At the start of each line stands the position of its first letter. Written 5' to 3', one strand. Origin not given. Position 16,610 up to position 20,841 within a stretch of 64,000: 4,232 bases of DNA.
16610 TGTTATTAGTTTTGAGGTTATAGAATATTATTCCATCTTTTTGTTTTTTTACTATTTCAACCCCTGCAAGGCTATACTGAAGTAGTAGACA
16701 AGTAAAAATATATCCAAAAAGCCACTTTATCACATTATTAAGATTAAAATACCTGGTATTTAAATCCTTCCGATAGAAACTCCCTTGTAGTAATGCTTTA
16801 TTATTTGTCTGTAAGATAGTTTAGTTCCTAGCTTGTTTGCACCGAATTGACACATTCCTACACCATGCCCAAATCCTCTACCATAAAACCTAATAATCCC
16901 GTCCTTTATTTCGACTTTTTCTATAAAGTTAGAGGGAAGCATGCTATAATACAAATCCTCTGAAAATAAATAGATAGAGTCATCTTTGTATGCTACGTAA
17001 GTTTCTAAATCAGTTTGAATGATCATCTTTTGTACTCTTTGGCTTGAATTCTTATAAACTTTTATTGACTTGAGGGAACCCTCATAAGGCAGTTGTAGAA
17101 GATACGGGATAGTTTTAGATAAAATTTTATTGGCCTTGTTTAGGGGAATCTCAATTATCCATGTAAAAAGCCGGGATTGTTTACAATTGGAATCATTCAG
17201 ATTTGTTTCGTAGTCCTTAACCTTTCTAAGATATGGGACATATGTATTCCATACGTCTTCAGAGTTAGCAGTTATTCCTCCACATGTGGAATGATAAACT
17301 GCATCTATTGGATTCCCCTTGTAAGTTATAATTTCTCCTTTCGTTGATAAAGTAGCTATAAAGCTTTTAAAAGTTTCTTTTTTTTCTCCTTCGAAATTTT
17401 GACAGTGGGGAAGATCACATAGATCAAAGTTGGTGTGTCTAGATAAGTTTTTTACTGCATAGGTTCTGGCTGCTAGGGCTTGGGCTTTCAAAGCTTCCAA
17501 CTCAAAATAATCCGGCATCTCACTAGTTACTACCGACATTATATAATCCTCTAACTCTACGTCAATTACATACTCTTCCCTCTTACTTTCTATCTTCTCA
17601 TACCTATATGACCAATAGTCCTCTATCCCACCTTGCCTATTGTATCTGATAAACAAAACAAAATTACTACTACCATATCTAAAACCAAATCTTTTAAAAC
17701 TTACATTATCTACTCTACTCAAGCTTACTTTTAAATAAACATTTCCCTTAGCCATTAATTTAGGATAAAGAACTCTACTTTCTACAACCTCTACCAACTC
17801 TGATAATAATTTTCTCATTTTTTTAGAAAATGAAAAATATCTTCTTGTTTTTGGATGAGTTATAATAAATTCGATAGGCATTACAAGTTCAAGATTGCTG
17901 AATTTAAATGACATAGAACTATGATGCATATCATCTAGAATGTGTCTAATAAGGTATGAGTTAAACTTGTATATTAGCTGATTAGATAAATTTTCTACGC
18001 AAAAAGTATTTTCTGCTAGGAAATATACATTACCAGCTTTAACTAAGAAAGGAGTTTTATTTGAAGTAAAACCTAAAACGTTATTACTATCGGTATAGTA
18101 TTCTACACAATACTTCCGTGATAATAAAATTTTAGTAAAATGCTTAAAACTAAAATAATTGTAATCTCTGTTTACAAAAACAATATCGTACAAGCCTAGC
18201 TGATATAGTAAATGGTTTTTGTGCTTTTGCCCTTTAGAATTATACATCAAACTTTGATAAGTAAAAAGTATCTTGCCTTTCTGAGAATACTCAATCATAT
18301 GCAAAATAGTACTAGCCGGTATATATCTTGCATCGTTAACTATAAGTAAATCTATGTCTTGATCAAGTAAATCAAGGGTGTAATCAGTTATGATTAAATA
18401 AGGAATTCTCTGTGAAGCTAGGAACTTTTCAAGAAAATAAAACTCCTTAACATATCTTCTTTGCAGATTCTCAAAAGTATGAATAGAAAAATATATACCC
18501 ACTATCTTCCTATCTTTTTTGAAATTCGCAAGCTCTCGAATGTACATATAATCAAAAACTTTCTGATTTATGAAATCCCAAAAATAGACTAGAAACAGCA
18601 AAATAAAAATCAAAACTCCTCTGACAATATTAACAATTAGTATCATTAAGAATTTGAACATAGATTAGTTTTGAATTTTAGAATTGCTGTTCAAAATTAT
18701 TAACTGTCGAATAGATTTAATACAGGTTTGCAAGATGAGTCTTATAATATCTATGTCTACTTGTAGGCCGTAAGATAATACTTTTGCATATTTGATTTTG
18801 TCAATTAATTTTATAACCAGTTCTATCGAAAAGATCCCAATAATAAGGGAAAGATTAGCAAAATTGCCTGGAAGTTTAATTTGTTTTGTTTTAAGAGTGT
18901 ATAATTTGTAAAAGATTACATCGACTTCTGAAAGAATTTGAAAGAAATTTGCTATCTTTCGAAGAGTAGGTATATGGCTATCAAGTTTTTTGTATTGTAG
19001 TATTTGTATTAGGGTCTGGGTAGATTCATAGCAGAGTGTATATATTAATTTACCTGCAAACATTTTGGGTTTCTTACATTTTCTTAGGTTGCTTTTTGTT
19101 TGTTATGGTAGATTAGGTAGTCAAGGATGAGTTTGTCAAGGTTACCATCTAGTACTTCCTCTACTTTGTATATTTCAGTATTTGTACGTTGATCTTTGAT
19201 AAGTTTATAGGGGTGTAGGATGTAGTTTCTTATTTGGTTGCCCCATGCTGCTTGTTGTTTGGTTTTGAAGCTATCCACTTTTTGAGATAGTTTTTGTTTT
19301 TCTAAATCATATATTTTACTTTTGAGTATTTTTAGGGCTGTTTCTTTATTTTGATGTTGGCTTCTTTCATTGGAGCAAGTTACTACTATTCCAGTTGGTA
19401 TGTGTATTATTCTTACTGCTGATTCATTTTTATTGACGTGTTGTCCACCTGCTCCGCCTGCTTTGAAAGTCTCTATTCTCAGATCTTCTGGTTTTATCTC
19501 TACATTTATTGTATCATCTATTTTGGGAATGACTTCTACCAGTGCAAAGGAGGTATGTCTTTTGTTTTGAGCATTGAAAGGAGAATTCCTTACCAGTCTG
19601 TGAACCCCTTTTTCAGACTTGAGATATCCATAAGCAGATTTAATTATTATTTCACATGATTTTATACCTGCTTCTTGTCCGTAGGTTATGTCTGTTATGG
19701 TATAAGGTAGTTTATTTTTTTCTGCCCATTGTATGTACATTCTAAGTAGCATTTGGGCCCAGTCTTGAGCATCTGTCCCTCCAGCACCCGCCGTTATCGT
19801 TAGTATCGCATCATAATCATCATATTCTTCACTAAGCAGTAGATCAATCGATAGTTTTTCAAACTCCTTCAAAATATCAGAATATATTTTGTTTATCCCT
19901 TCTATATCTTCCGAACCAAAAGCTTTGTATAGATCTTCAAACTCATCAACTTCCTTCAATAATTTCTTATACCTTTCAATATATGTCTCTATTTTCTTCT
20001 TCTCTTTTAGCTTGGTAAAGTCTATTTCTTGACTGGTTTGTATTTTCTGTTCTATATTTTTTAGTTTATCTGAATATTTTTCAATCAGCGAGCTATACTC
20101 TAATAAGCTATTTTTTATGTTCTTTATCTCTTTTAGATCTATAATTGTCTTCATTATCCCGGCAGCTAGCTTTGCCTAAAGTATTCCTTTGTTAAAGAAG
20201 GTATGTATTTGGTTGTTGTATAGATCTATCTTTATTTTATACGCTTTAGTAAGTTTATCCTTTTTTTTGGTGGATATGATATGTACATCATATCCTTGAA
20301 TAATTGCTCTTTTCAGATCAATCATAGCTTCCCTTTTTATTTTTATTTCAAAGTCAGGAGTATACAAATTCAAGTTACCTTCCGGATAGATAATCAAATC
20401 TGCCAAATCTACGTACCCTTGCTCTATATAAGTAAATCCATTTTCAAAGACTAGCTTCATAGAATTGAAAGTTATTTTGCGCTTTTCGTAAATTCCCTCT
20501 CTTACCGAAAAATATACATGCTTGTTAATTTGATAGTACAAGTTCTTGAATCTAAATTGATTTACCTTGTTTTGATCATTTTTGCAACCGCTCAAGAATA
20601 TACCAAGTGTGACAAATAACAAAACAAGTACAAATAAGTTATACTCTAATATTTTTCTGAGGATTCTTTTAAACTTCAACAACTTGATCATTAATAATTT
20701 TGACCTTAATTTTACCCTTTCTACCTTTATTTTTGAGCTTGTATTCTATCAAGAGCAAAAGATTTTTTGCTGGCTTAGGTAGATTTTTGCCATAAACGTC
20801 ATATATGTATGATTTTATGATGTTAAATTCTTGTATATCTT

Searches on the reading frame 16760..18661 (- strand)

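Call 19: search_protein_families(library=pfam, proteins=[window:16760-18661:-], max_evalue=0.001)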
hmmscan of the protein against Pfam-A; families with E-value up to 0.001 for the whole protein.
window:16760-18661:- (633 aa): 1 family
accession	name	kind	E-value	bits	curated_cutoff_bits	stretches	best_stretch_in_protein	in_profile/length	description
PF08486.15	SpoIID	-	6.3e-23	81.7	23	1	361-447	4-97/97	Stage II sporulation protein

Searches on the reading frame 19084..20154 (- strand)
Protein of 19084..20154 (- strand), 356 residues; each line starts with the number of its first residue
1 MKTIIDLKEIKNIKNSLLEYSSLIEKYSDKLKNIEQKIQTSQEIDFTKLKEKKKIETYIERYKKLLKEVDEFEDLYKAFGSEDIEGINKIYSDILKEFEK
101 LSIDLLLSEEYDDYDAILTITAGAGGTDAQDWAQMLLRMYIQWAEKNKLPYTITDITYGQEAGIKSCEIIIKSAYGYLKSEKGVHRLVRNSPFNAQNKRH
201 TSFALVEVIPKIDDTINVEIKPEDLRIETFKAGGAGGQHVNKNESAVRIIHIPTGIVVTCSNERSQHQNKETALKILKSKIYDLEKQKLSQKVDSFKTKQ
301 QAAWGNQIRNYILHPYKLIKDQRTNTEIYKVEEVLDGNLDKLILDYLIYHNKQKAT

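Call 19: search_protein_families(library=pfam, proteins=[window:19084-20154:-], max_evalue=0.001)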
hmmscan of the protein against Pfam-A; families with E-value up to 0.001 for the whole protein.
window:19084-20154:- (356 aa): 2 families
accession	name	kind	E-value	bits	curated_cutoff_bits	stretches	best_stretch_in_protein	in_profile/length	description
PF03462.23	PCRF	-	4.5e-42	144.5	24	1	31-206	5-194/194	PCRF domain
PF00472.26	RF-1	-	1.6e-40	138.1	35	1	215-323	2-116/116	RF-1 domain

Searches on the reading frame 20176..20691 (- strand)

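Call 19: search_protein_families(library=pfam, proteins=[window:20176-20691:-], max_evalue=0.001)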
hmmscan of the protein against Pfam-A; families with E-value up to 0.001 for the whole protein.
window:20176-20691:- (171 aa): 1 family
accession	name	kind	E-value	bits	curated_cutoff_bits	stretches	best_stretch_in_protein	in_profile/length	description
PF18596.6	Sld7_C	-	0.00089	19.8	23.2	0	35-83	20-70/77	Sld7 C-terminal domain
